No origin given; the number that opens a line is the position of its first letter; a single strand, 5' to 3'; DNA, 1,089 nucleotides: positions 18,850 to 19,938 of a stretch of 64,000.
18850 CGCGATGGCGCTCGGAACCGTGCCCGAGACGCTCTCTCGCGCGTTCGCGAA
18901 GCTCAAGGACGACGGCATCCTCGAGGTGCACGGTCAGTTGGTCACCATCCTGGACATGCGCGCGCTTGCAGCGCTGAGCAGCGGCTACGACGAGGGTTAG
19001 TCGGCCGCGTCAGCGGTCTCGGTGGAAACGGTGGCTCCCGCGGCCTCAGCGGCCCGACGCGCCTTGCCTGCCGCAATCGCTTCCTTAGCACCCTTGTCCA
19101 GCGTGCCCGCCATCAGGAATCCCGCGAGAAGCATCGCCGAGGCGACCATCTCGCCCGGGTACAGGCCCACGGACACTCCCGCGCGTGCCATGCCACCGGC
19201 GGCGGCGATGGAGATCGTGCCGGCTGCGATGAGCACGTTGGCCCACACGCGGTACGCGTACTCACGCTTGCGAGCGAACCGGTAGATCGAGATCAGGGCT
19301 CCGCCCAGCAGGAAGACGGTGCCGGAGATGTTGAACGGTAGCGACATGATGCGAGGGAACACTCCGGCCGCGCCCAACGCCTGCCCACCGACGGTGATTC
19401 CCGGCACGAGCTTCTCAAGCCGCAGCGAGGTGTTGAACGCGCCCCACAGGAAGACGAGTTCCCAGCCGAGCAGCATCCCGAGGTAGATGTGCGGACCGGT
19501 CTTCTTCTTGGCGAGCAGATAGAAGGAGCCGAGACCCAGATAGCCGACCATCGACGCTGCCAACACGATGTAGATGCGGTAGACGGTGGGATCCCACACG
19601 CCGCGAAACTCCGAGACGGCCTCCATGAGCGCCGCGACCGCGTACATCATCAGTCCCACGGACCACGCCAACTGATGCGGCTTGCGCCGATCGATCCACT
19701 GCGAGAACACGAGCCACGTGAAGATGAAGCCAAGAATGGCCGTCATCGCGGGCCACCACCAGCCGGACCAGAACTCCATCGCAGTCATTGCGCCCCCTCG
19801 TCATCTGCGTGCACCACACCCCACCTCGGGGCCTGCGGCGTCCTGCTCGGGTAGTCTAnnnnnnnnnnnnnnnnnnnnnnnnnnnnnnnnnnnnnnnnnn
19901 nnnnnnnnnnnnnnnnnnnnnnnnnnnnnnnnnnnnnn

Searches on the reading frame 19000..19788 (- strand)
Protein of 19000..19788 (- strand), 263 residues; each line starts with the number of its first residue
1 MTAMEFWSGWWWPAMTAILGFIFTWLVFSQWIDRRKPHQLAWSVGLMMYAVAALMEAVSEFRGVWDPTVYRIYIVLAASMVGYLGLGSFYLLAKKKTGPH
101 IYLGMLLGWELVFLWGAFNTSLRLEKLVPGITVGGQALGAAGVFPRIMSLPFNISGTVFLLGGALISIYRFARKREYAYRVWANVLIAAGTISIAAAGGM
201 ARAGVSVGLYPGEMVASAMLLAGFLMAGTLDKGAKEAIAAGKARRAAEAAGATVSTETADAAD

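Call 13: search_protein_families(library=pfam, proteins=[window:19000-19788:-], max_evalue=0.001)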
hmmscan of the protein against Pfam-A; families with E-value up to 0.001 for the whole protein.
window:19000-19788:- (263 aa): 0 families

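Call 30: search_protein_families(library=ncbifam, proteins=[window:19000-19788:-], max_evalue=0.001)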
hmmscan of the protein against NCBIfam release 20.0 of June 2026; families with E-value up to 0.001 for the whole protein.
window:19000-19788:- (263 aa): 0 families
